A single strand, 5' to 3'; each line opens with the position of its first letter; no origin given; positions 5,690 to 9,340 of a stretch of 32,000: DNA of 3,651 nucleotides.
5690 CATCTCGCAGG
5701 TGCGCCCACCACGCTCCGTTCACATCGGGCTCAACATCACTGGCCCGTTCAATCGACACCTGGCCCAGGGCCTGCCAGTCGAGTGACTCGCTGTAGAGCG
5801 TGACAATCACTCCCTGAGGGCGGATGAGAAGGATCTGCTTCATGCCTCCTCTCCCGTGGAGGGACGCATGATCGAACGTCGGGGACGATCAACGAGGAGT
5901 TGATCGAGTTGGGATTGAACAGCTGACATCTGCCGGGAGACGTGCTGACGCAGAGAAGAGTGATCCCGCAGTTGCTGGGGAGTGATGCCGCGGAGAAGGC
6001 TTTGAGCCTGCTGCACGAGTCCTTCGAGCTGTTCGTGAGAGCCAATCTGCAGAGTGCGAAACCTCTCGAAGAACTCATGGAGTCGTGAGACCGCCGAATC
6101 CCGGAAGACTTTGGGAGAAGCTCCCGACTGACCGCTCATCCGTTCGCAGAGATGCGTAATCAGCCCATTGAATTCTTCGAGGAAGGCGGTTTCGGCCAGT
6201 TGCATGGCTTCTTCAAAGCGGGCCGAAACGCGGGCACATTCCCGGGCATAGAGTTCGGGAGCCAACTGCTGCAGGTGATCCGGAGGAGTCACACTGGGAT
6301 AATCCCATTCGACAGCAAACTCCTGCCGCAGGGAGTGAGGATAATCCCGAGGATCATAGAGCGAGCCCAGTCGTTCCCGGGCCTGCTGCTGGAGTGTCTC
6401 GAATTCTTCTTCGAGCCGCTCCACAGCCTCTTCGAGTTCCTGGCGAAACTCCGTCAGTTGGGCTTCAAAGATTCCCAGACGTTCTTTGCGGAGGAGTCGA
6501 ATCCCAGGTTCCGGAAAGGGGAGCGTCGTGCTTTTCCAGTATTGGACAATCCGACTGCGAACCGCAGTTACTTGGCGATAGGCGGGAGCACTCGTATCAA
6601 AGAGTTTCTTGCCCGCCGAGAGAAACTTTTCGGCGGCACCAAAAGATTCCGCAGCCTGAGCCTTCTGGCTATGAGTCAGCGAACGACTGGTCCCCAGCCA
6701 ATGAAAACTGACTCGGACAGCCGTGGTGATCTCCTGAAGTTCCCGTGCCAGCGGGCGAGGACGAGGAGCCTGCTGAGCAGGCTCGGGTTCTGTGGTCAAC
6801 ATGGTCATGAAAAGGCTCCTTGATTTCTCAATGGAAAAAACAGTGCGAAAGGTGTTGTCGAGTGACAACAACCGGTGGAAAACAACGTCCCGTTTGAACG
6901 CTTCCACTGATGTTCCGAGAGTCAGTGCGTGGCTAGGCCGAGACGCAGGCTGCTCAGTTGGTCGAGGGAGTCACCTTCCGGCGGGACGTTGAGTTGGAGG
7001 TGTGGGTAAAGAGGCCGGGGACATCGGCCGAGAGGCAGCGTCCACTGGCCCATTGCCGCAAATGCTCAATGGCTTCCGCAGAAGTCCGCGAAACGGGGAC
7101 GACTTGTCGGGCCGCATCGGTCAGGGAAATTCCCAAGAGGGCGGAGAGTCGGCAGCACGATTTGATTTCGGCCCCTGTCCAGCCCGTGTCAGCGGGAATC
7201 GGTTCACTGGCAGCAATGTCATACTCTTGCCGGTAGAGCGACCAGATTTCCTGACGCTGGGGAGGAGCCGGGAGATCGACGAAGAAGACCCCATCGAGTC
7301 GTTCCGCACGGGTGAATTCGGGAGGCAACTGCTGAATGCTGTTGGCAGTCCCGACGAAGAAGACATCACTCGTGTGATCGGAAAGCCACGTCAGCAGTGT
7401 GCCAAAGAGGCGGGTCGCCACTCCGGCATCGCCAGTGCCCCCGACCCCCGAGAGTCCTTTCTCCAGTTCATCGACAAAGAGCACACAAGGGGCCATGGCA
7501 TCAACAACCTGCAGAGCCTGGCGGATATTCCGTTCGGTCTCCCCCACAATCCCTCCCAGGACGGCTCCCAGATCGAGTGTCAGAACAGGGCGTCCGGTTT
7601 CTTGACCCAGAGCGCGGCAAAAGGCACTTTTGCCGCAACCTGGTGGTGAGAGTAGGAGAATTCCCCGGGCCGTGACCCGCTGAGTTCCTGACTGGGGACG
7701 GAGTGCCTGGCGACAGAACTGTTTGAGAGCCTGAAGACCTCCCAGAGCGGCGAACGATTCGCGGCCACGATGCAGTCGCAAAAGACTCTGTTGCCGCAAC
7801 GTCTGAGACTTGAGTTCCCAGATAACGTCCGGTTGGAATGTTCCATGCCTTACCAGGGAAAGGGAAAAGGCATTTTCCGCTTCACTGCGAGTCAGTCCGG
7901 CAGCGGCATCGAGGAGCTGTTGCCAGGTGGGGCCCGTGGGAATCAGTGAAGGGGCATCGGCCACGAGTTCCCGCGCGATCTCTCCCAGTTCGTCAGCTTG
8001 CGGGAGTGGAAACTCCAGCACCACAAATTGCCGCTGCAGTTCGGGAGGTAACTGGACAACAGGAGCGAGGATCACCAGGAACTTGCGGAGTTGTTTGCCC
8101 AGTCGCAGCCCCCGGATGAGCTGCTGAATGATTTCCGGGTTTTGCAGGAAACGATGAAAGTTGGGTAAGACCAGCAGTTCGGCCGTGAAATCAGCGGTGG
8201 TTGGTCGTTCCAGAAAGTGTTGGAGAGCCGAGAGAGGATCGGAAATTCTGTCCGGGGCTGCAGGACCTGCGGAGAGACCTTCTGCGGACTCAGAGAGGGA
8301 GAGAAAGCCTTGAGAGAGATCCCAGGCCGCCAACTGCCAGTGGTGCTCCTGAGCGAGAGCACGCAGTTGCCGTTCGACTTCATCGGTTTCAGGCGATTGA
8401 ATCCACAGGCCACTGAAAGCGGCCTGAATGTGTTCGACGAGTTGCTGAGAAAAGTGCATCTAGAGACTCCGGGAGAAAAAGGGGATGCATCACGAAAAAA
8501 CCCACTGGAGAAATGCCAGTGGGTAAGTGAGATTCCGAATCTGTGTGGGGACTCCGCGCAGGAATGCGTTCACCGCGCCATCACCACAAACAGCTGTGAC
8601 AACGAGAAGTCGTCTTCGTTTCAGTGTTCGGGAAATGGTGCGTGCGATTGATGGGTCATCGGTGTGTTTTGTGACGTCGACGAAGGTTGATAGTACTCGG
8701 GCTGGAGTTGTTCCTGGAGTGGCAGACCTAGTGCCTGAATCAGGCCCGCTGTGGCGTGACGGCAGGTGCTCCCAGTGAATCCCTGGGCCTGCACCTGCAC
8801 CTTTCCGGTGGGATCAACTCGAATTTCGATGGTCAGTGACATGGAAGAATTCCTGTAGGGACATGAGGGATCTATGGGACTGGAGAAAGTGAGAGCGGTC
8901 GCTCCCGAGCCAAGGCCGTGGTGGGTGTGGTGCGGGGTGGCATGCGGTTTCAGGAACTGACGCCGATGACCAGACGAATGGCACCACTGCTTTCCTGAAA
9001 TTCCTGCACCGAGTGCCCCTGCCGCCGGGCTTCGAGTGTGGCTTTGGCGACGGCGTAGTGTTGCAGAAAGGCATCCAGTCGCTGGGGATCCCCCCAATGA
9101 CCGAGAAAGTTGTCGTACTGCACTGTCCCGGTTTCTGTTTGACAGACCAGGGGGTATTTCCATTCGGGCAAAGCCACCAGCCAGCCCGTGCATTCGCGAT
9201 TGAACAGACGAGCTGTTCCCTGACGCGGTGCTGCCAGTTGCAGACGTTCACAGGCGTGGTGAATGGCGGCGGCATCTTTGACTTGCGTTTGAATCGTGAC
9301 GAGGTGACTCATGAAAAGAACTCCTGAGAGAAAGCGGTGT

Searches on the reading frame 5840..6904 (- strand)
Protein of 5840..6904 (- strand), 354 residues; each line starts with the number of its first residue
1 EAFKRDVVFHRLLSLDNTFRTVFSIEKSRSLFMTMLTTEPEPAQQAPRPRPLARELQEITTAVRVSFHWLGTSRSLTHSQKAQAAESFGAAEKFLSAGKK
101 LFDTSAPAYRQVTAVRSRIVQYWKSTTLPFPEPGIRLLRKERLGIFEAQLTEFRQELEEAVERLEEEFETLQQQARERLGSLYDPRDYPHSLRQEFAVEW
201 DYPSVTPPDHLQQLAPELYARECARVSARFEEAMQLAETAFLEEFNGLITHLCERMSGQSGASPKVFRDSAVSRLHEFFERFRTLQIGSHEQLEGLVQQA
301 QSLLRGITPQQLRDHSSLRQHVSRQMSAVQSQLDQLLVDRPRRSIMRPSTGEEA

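Call 31: search_protein_families(library=pfam, proteins=[window:5840-6904:-], max_evalue=0.01)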
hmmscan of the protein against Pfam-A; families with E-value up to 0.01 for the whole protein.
window:5840-6904:- (354 aa): 0 families

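Call 66: search_protein_families(library=padloc, proteins=[window:5840-6904:-], max_evalue=0.01)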
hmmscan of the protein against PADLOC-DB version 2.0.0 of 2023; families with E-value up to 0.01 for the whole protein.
window:5840-6904:- (354 aa): 1 family
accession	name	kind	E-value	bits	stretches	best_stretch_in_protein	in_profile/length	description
PDLC00601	ZorA1|ZorA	-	0.0021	14.7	0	272-335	339-402/699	MotA/ExbB/TolQ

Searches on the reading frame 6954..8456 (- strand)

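Call 31: search_protein_families(library=pfam, proteins=[window:6954-8456:-], max_evalue=0.01)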
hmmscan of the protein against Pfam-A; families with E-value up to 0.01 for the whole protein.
window:6954-8456:- (500 aa): 2 families
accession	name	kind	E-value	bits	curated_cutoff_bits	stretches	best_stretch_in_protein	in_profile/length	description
PF00004.35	AAA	-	5.8e-26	91.9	21.2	1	266-394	1-130/131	ATPase family associated with various cellular activities (AAA)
PF13401.12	AAA_22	-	0.00017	22.4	27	0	262-293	4-38/130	AAA domain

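Call 66: search_protein_families(library=padloc, proteins=[window:6954-8456:-], max_evalue=0.01)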
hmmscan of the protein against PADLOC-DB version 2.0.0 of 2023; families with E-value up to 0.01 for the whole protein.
window:6954-8456:- (500 aa): 5 families
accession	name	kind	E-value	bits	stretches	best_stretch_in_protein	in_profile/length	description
PDLC02196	IetA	-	7.1e-16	56.6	1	264-437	123-296/374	-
PDLC04232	IetA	-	3.7e-12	44.3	1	265-372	118-224/330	-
PDLC02195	IetA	-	1e-10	39.5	1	263-437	137-311/395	-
PDLC04231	IetA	-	9.4e-10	36.7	1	240-377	96-230/262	-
PDLC00915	TRIP13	-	0.002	15.6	0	251-404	50-219/302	TRIP13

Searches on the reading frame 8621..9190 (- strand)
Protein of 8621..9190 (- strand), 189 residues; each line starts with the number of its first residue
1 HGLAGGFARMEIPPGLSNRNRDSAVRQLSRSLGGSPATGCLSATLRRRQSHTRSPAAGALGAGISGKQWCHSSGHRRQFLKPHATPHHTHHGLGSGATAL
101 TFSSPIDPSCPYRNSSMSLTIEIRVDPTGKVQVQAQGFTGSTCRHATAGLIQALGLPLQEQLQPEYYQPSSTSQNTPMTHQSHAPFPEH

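Call 31: search_protein_families(library=pfam, proteins=[window:8621-9190:-], max_evalue=0.01)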
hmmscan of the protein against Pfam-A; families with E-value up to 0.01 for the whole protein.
window:8621-9190:- (189 aa): 1 family
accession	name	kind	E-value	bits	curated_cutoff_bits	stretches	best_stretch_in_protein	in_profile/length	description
PF11211.13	DUF2997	-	7.6e-17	61.4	24.1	1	121-167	1-47/47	Protein of unknown function (DUF2997)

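Call 66: search_protein_families(library=padloc, proteins=[window:8621-9190:-], max_evalue=0.01)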
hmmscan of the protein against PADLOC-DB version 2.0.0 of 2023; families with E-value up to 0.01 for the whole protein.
window:8621-9190:- (189 aa): 0 families
